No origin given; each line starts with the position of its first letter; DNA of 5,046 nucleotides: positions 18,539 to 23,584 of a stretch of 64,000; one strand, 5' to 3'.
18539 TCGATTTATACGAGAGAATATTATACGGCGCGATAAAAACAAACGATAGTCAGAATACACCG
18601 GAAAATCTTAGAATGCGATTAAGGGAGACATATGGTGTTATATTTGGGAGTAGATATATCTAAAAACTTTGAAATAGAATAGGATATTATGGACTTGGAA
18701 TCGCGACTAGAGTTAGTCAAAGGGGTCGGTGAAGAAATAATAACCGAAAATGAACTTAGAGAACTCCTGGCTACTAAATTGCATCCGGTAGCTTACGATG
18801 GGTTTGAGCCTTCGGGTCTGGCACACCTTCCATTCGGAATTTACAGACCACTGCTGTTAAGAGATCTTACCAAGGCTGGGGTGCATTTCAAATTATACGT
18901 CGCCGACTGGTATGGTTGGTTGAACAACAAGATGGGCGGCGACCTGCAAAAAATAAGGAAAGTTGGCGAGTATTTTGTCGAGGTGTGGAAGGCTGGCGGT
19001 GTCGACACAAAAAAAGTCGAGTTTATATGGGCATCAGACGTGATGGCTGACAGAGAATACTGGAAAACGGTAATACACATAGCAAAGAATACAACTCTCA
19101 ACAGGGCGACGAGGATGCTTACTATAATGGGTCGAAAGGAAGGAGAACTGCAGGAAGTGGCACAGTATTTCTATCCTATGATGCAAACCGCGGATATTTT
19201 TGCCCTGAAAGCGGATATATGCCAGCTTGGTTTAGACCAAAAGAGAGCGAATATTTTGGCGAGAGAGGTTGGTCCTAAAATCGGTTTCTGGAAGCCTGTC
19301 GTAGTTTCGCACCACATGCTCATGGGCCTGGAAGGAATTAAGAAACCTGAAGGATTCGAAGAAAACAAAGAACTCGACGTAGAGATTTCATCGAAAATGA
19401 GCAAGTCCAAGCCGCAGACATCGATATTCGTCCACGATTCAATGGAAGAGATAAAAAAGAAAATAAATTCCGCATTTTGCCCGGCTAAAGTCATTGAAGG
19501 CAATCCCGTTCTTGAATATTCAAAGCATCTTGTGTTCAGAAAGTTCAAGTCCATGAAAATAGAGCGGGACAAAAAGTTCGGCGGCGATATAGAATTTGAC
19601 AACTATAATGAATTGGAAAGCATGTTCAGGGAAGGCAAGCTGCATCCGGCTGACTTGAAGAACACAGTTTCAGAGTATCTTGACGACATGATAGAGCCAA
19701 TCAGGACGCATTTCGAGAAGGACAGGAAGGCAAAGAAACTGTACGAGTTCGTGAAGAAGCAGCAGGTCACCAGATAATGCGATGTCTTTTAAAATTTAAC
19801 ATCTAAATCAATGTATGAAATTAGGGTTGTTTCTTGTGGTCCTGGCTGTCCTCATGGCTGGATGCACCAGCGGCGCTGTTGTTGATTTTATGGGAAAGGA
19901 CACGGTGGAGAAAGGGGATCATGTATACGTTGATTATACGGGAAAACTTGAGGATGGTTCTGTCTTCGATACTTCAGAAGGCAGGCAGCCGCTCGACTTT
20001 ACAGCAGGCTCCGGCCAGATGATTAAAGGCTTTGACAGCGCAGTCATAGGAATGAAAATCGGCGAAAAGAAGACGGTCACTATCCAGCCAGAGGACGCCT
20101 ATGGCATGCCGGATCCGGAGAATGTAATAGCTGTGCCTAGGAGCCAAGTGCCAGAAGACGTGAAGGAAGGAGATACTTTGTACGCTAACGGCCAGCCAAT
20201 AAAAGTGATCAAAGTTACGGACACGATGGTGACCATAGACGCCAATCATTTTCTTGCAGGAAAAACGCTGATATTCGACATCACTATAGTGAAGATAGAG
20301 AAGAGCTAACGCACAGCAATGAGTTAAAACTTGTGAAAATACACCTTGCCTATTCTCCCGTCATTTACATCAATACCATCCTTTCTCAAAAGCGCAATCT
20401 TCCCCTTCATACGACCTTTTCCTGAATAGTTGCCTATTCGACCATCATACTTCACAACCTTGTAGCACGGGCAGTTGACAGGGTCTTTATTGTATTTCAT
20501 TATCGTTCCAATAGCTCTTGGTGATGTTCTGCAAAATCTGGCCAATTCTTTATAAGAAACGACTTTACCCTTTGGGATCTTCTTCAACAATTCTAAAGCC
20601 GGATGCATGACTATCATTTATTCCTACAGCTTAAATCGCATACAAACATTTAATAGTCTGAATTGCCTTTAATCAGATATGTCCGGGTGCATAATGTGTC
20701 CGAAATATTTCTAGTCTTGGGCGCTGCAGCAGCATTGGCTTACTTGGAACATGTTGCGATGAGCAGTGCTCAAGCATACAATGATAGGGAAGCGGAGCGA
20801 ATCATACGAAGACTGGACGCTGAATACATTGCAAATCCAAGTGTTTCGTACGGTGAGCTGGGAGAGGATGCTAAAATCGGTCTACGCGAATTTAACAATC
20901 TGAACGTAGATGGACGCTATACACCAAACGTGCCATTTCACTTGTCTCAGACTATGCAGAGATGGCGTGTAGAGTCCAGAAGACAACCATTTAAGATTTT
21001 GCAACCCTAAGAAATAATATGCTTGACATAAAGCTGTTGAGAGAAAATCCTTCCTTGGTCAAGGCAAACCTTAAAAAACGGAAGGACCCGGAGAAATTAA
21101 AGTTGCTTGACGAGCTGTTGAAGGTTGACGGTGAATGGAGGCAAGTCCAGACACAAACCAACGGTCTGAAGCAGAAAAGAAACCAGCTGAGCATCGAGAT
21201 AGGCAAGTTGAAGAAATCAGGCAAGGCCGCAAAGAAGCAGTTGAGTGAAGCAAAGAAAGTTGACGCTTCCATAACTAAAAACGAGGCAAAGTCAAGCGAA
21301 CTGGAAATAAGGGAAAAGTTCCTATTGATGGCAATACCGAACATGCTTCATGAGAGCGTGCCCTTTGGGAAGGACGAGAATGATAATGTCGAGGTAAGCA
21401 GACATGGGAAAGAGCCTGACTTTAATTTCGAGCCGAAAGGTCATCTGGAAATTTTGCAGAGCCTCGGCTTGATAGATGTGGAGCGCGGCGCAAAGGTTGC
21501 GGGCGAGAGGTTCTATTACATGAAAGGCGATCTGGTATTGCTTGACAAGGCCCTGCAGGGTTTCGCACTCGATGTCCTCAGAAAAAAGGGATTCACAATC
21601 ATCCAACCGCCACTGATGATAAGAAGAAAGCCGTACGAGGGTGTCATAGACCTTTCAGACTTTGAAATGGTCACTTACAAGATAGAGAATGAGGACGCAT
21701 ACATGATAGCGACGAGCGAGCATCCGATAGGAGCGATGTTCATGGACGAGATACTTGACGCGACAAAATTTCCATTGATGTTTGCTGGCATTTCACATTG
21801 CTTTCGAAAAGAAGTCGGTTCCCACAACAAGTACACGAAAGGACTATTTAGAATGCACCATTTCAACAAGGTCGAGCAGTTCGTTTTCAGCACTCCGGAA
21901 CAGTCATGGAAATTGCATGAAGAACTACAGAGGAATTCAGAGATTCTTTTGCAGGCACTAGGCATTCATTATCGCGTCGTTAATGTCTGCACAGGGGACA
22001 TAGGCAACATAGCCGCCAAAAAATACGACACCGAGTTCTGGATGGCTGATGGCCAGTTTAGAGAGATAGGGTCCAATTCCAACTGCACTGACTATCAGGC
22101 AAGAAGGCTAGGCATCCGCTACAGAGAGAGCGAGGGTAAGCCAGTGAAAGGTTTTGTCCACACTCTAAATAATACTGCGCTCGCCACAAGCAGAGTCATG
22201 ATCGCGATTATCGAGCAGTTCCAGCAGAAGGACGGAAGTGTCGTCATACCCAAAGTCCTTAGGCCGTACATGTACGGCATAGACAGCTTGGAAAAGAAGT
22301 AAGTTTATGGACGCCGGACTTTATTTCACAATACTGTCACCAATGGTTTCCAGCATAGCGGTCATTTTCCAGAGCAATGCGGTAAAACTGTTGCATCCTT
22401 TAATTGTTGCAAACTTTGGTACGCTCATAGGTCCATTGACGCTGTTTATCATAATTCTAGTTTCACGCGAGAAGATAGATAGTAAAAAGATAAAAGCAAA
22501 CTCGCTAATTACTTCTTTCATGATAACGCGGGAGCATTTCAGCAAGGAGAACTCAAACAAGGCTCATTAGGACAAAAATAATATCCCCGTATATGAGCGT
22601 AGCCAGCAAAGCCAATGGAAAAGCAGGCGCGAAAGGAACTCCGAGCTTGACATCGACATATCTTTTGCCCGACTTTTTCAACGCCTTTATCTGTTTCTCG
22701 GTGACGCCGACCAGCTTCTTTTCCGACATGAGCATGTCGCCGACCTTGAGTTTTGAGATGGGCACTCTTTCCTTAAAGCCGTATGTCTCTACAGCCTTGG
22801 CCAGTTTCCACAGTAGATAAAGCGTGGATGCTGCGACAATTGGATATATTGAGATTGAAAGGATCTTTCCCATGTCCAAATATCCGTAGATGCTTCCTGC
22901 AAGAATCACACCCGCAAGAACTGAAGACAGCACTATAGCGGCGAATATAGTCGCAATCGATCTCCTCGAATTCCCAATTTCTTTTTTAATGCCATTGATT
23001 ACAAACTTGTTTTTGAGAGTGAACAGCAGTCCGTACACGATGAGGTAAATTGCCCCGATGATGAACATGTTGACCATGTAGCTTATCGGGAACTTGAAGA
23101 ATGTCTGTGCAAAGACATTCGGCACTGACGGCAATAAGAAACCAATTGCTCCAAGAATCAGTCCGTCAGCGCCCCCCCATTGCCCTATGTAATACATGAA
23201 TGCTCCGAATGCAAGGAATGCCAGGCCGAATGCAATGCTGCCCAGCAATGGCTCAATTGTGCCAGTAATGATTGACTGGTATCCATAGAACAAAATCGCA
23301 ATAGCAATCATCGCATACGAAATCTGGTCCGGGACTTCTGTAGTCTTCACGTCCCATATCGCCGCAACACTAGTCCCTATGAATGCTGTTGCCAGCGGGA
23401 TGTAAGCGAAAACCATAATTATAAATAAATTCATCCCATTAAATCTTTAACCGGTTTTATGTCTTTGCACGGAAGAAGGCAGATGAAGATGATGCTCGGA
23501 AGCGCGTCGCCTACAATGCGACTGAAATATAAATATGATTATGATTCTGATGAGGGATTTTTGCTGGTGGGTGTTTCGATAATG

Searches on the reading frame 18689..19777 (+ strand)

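Call 16: search_protein_families(library=pfam, proteins=[window:18689-19777:+], max_evalue=0.0001)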
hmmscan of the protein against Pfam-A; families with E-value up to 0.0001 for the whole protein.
window:18689-19777:+ (362 aa): 1 family
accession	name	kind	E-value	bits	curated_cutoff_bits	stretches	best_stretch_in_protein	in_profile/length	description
PF00579.31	tRNA-synt_1b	-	5.8e-39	134.6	21.1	2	34-219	7-198/292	tRNA synthetases class I (W and Y)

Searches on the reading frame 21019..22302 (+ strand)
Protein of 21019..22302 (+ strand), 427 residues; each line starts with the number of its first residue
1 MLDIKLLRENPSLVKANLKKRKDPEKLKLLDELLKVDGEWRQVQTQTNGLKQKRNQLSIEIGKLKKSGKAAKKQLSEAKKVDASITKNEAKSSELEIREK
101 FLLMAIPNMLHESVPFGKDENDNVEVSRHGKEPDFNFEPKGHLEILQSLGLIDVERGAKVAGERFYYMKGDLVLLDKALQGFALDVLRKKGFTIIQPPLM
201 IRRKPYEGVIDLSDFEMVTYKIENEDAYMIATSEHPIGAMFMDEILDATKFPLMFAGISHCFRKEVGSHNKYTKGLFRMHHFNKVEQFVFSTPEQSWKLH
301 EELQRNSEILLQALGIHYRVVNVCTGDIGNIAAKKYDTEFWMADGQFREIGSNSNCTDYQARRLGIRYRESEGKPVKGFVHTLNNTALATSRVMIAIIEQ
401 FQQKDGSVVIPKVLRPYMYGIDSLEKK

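Call 16: search_protein_families(library=pfam, proteins=[window:21019-22302:+], max_evalue=0.0001)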
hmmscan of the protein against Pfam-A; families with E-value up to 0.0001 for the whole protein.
window:21019-22302:+ (427 aa): 2 families
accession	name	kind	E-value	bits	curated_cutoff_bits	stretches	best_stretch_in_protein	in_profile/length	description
PF00587.30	tRNA-synt_2b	-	3.6e-36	125.3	29.3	1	222-401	5-179/179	tRNA synthetase class II core domain (G, H, P, S and T)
PF02403.27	Seryl_tRNA_N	-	9.8e-24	84.1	28.2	1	1-109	1-107/108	Seryl-tRNA synthetase N-terminal domain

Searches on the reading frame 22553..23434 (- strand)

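Call 16: search_protein_families(library=pfam, proteins=[window:22553-23434:-], max_evalue=0.0001)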
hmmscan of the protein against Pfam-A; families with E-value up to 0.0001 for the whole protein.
window:22553-23434:- (293 aa): 1 family
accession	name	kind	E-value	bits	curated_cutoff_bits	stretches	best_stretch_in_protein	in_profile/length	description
PF01478.23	Peptidase_A24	-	1.5e-07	32.2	26.5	1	19-131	5-103/104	Type IV leader peptidase family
